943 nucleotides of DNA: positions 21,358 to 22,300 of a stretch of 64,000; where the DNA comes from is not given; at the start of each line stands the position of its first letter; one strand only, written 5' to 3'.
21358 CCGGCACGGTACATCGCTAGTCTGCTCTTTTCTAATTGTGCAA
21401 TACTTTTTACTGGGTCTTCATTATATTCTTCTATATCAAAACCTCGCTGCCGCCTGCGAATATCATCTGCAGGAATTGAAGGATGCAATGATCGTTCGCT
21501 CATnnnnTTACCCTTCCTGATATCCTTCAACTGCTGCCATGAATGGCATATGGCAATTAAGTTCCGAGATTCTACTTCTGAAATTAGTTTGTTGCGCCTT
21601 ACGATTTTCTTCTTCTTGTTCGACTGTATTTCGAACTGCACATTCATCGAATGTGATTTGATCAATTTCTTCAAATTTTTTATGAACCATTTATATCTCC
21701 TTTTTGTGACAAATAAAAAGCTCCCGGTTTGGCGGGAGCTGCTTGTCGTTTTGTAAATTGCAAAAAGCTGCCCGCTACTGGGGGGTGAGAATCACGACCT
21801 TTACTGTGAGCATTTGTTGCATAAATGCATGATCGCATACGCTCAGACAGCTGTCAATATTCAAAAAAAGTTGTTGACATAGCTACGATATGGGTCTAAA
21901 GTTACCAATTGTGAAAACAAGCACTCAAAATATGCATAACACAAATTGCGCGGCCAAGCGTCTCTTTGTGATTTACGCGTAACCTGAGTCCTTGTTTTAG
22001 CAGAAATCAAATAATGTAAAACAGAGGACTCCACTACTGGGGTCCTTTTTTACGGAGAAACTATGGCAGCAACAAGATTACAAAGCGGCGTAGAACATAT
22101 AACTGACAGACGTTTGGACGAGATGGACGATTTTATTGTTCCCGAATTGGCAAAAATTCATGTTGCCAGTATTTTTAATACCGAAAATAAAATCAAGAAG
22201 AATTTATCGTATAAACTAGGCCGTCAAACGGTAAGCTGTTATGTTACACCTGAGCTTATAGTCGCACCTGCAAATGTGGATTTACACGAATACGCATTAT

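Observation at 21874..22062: Four-segment (1:2 / 2:3 / 3:4) transcription attenuator upstream of an orphan 165-aa gene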

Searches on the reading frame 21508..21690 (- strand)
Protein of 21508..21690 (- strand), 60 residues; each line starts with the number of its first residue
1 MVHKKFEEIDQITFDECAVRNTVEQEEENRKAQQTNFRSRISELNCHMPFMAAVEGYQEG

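Call 8: search_protein_families(library=pfam, proteins=[window:21508-21690:-], max_evalue=0.1)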
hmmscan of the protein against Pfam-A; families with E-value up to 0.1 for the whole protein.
window:21508-21690:- (60 aa): 1 family
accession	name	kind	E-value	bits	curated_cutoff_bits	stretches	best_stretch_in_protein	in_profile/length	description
PF14931.11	IFT20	-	0.019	15.6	27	1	4-45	51-92/119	Intraflagellar transport complex B, subunit 20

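Call 71: search_protein_families(library=padloc, proteins=[window:21508-21690:-], max_evalue=0.01)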
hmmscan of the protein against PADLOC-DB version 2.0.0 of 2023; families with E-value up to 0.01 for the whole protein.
window:21508-21690:- (60 aa): 0 families

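Call 72: search_protein_families(library=phrogs, proteins=[window:21508-21690:-], max_evalue=0.01)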
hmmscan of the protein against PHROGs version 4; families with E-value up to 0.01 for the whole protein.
window:21508-21690:- (60 aa): 0 families

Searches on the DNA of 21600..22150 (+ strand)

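Call 4: search_rna_families(source=window, start=21600, end=22150, threshold=evalue, max_evalue=10, show_alignments=3)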
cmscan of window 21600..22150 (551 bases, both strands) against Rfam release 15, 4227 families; matches with E-value up to 10: 6.
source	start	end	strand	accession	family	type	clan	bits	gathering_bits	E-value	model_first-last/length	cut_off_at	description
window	22001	22053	+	RF01859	Phe_leader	Cis-reg; leader;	-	20.1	55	0.8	1-125/125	no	Phenylalanine leader peptide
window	21863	21962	-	RF00513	Trp_leader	Cis-reg; leader;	-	18.9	41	0.32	1-100/100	no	Tryptophan operon leader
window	21712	21808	-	RF00513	Trp_leader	Cis-reg; leader;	-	16.3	41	1.6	1-100/100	no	Tryptophan operon leader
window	21944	22054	+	RF02080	STnc170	Gene; sRNA;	-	13.7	80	1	1-333/333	no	Salmonella enterica sRNA STnc170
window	21807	21954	+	RF02581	tsr32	Gene; sRNA;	-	13.4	98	7.4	1-151/151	no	S. aureus tsr32 small RNA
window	22016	22047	-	RF02133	HOXB13-AS1_2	Gene; lncRNA;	-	11.7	40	4.2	1-81/81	no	HOXB13 antisense RNA 1 conserved region 2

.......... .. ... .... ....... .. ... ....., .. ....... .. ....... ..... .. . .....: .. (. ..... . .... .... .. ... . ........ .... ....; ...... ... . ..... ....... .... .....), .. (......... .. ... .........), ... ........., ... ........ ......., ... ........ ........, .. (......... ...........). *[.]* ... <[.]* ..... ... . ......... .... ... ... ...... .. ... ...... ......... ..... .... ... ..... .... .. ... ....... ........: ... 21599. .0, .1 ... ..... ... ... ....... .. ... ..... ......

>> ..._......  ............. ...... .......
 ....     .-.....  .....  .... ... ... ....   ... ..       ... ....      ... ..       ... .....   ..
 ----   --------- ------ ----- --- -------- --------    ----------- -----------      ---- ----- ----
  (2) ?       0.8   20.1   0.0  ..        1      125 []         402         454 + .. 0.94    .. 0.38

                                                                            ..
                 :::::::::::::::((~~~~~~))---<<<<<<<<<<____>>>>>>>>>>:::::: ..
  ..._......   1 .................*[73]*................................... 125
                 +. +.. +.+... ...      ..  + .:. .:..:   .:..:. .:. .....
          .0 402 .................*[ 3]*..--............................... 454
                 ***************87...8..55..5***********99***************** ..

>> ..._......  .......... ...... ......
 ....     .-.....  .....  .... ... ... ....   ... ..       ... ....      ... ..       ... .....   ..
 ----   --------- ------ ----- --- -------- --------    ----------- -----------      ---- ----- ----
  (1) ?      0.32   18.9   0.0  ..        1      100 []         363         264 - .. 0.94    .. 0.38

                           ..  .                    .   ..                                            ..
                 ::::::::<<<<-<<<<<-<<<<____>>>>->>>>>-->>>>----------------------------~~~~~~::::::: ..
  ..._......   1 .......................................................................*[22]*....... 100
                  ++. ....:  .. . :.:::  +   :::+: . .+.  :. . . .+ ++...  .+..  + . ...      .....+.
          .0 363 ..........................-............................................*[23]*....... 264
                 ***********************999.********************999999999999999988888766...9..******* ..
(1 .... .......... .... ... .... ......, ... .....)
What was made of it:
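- On Rfam amino-acid leader families (Trp_leader RF00513, Phe_leader RF01859 and others): The best permissive hits are Phe_leader at 20.1 bits (cutoff 55), on the terminator only, and Trp_leader at 18.9 bits (cutoff 41), on the opposite strand (call 4).
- Closest known: Classical leader-peptide attenuators of amino-acid operons. Different: The Rfam models do not match: the best is Phe_leader at 20.1 bits against a cutoff of 55, on the terminator only (call 4).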

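Call 54: build_rna_model(alignment_id=A6, structure=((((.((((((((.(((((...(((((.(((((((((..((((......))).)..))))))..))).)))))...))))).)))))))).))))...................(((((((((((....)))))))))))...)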
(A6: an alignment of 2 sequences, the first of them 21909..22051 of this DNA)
Model R1 built from alignment A6 (2 sequences, 143 columns); structure: as given.
model positions 143; base pairs 46; branch points 1; effective number of sequences 0.68; information 0.589 bits per position. Calibrated on 0.2 Mb of random sequence (short: E-values are rough).
structure used (alignment columns):
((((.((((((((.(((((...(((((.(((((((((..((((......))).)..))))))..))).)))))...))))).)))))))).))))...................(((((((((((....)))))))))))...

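Call 56: search_with_rna_model(model_id=R1, sources=[window, L004, L005, L006, L007, L008, L009, L010, L011, L012, L013, L014, L017, L020, L021, L022, L024, L025, L026, L027, L028, L029, L030, L031, L032, L033, L034, L035, L036, L037, L038, L039, L040, L041, L042, L043, L044, L045, L047, L048, L049, L050, L051, L052, L053, L054, L055, L056, L057, L058, L059, L060, L061, L062, L063, L064, L065, L066, L067, L068, L069, L070, L071, L072, L073, L074, L075, L076, L077, L078, L079, L080, L081, L082, L083, L084, L085, L086, L087, L088, L089, L090, L091, L092, L093, L094, L095, L096, L098, L099, L100, L101, L102, L103], max_evalue=10, make_alignment=true)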
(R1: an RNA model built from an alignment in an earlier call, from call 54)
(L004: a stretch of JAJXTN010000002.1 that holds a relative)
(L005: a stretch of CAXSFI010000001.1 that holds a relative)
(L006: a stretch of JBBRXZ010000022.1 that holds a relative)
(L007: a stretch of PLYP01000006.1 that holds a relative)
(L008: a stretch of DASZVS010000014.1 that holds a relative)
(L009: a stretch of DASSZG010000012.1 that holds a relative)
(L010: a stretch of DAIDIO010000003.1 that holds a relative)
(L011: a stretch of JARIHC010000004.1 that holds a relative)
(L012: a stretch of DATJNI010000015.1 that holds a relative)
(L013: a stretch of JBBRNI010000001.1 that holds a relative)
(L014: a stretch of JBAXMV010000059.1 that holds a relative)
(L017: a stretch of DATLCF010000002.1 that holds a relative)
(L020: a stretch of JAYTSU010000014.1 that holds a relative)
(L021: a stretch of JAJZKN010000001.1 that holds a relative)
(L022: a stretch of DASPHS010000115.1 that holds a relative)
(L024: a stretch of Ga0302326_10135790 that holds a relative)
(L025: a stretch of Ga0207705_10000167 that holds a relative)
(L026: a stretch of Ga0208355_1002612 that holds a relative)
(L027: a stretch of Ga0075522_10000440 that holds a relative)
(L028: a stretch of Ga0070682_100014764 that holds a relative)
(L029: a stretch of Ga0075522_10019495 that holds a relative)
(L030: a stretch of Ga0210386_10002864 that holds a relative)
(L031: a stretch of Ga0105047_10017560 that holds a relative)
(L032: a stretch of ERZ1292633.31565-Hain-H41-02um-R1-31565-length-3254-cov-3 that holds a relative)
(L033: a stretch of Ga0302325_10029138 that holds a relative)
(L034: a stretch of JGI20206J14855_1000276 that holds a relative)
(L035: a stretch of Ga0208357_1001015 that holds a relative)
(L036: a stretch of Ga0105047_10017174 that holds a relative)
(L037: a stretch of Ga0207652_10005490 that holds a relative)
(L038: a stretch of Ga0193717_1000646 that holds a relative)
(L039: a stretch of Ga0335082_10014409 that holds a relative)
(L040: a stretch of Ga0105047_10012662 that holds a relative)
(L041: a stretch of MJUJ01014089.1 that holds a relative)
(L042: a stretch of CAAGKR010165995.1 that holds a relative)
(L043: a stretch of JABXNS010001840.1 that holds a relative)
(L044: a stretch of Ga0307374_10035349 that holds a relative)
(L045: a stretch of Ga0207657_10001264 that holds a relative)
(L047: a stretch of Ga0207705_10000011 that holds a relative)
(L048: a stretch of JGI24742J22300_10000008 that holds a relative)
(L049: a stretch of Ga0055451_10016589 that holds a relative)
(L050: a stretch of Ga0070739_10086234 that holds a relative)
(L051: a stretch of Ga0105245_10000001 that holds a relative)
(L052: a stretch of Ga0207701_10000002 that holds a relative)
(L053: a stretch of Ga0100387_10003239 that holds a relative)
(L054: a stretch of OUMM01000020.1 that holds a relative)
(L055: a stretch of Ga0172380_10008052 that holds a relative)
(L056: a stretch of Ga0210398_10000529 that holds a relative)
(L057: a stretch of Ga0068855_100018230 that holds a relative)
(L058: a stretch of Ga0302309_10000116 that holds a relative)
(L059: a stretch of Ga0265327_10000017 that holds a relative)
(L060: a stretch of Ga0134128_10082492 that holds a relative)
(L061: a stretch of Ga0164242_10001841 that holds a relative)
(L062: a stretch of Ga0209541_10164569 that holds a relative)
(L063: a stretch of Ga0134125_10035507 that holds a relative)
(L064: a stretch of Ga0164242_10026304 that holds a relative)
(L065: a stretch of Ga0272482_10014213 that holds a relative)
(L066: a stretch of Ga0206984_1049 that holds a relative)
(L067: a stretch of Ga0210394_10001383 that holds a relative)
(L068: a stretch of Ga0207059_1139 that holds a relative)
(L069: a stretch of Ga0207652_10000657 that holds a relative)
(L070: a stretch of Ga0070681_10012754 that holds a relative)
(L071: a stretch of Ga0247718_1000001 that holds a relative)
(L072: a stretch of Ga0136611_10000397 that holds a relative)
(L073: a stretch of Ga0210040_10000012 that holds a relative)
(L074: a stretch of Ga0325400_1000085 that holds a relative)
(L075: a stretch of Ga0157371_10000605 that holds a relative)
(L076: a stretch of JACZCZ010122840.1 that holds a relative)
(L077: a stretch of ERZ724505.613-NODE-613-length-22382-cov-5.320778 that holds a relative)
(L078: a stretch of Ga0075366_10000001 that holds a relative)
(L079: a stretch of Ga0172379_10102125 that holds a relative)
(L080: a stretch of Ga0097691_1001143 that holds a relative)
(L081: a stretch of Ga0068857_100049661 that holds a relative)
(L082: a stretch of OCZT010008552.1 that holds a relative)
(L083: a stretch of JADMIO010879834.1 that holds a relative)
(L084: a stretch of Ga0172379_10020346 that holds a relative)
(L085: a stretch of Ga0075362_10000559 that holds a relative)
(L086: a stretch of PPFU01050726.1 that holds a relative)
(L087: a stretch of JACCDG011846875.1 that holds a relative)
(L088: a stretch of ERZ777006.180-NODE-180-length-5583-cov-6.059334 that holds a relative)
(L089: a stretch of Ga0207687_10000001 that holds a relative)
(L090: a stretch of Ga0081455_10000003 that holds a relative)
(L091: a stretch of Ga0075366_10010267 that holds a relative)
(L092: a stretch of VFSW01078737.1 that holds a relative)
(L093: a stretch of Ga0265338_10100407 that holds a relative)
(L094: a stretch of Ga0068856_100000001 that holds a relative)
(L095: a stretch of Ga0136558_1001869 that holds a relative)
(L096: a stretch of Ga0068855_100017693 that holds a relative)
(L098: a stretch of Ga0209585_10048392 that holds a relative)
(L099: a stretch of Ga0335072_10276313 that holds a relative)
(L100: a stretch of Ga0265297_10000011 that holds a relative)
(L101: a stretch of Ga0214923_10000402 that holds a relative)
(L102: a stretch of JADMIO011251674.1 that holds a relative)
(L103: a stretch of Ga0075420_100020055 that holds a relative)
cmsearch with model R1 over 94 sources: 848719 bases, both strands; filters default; matches with E-value up to 10: 18.
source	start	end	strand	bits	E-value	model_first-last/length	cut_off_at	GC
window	21909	22051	+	180.1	3.5e-39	1-143/143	no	0.4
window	21898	22003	-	32.1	0.00016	1-143/143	no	0.41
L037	6073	6218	-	27.2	0.0022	1-143/143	no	0.45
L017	10688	10824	-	22.8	0.024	1-143/143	no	0.48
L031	5719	5841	+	22.5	0.028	1-143/143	no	0.4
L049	2247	2373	+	20.2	0.096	1-143/143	no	0.36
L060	2737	2883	-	18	0.31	1-143/143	no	0.46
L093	1661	1734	-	16.8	0.6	1-143/143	no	0.47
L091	3221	3299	+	16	0.95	1-143/143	no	0.44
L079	1924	1991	-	15.7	1.1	1-143/143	no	0.35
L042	3083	3203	+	15.6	1.2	1-143/143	no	0.44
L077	7543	7626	-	15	1.6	1-143/143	no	0.36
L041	2666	2773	+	14.7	1.9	1-143/143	no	0.44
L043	2378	2486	+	14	2.7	1-143/143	no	0.41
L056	7679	7789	+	13.5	3.7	1-143/143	no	0.46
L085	4868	4892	-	12.1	7.5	35-59/143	no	0.52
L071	6468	6521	-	12.1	7.8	1-143/143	no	0.43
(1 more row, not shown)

Alignment A7: 18 matches aligned to the model, 222 columns, each read 5' to 3' on its own strand. Consensus structure (alignment columns), stored with it:
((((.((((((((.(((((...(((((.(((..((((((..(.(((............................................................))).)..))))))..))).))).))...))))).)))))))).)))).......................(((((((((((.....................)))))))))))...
